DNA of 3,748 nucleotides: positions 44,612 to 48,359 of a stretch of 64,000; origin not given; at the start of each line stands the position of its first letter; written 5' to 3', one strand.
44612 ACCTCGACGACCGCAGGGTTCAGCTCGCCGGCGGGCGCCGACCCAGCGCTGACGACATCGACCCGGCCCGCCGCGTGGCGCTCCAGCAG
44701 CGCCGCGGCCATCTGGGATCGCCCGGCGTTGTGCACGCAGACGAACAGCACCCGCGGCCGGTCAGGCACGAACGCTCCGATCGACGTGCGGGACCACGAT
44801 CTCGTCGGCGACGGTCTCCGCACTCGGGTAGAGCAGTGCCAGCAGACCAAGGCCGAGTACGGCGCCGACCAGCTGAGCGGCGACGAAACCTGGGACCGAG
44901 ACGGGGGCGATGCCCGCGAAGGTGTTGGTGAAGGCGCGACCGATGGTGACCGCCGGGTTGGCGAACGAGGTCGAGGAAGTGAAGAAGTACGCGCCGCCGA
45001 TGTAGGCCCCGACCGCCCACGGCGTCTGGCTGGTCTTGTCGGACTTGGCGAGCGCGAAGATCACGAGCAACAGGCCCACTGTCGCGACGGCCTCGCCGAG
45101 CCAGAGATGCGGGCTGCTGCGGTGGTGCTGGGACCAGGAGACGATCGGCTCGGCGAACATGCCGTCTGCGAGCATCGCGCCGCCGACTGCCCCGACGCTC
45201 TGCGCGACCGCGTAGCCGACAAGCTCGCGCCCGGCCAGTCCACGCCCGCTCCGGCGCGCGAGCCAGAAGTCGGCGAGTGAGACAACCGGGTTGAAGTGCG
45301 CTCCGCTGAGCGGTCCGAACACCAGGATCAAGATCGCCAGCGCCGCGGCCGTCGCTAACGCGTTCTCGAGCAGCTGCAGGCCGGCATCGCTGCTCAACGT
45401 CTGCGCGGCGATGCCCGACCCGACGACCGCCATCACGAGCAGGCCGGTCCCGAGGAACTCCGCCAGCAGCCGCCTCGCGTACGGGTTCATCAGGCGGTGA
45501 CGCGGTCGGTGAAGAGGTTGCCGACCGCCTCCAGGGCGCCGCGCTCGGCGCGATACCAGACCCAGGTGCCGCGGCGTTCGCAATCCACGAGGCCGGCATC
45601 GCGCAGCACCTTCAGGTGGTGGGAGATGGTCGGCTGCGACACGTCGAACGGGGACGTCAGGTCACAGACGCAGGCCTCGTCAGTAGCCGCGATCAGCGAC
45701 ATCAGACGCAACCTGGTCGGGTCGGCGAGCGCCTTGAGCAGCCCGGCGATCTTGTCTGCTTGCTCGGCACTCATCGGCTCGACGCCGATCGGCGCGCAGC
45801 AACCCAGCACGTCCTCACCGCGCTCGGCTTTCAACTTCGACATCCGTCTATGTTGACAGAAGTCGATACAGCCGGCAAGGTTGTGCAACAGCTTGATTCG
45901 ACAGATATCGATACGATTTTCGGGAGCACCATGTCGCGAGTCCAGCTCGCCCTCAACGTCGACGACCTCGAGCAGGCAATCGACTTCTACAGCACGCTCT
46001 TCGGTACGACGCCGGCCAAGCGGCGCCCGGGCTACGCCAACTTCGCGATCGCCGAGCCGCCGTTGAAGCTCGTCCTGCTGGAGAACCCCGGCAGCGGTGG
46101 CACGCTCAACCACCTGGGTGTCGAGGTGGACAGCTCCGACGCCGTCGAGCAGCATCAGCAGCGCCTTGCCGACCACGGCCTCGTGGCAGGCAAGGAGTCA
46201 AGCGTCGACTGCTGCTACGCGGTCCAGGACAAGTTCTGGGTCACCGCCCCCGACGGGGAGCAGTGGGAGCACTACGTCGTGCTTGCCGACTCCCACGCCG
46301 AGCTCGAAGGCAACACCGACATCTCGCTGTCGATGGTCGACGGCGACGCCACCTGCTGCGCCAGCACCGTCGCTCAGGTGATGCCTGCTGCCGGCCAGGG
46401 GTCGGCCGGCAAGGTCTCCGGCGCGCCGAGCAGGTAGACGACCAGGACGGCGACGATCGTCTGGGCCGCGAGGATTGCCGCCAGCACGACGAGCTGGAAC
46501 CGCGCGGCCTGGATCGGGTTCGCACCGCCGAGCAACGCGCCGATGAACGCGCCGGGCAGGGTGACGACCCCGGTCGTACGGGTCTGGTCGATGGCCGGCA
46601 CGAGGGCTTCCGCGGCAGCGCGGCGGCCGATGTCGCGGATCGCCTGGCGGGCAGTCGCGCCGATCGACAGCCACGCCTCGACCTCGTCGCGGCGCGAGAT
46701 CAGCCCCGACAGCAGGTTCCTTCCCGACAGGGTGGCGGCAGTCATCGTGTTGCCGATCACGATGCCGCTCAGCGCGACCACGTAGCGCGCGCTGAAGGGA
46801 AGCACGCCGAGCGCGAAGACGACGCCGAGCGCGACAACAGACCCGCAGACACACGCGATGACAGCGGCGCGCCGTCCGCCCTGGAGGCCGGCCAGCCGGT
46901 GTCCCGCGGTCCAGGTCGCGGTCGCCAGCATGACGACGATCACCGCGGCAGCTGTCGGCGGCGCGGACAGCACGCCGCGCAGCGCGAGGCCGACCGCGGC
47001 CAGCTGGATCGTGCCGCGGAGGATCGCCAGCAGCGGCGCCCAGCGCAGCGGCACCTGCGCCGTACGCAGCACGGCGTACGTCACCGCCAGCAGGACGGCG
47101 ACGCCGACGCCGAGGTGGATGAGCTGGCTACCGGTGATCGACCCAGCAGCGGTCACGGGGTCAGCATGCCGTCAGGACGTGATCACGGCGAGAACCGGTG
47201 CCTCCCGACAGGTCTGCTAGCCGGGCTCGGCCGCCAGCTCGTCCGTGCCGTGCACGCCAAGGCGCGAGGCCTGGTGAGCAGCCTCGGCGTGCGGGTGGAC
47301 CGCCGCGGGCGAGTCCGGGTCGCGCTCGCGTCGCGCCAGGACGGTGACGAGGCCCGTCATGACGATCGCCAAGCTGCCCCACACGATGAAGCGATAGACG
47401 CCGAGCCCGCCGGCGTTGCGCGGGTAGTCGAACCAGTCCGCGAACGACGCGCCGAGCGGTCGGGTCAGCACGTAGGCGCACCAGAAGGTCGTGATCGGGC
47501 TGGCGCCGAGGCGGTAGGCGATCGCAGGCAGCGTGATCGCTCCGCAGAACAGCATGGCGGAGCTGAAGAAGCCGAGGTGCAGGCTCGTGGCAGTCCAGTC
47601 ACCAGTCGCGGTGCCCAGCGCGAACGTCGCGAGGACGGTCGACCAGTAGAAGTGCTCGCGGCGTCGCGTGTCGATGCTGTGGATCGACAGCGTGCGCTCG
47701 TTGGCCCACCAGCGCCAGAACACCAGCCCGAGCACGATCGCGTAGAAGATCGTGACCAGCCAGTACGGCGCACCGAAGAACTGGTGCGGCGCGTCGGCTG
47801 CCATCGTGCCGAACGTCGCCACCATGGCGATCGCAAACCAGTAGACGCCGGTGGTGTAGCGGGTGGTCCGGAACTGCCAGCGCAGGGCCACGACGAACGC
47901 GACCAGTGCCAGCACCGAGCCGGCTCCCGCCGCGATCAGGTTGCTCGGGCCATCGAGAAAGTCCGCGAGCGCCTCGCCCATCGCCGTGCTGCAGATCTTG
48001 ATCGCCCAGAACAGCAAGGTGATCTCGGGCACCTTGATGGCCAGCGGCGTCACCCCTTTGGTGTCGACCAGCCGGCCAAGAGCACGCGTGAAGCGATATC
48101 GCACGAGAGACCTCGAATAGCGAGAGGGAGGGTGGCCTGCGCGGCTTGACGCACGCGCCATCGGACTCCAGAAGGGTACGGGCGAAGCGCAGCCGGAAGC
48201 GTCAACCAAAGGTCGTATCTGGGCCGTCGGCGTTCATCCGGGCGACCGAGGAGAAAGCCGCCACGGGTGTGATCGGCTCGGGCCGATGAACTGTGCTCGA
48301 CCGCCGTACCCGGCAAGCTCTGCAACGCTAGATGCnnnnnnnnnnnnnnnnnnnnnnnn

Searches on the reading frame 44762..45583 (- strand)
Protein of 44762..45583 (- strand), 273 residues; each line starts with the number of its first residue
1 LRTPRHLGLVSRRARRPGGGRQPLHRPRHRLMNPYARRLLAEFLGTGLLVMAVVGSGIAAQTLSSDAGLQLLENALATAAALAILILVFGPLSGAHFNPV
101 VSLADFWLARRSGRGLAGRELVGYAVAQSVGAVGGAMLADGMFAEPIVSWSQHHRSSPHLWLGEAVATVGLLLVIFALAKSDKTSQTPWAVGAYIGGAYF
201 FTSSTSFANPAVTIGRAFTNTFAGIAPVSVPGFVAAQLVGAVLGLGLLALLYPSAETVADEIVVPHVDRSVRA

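Call 61: search_protein_families(library=pfam, proteins=[window:44762-45583:-], max_evalue=0.0001)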
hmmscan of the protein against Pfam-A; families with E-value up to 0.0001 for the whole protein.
window:44762-45583:- (273 aa): 1 family
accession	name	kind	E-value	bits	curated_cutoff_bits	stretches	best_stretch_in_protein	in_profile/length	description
PF00230.25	MIP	-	1.3e-26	94.2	25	2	36-196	8-172/222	Major intrinsic protein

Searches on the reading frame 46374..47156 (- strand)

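Call 61: search_protein_families(library=pfam, proteins=[window:46374-47156:-], max_evalue=0.0001)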
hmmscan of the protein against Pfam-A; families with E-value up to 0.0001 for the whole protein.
window:46374-47156:- (260 aa): 1 family
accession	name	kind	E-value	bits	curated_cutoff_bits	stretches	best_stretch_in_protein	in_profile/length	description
PF03649.18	UPF0014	-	5.7e-51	173.7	22.6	1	19-243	7-237/242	Uncharacterised protein family (UPF0014)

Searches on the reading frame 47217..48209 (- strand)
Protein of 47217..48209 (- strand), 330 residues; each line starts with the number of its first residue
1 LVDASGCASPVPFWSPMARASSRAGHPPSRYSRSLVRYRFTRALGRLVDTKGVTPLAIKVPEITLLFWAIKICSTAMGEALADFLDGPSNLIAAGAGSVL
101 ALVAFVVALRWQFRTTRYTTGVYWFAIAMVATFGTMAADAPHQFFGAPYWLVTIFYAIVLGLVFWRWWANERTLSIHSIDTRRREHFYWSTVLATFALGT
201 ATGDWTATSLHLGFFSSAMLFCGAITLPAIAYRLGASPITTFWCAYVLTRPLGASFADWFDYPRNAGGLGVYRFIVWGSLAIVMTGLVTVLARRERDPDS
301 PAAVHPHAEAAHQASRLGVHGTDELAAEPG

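Call 61: search_protein_families(library=pfam, proteins=[window:47217-48209:-], max_evalue=0.0001)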
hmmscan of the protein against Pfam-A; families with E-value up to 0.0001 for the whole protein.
window:47217-48209:- (330 aa): 1 family
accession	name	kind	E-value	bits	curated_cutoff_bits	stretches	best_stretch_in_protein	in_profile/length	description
PF03988.17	DUF347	-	1e-37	128.6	28.2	4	122-173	1-52/52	Repeat of Unknown Function (DUF347)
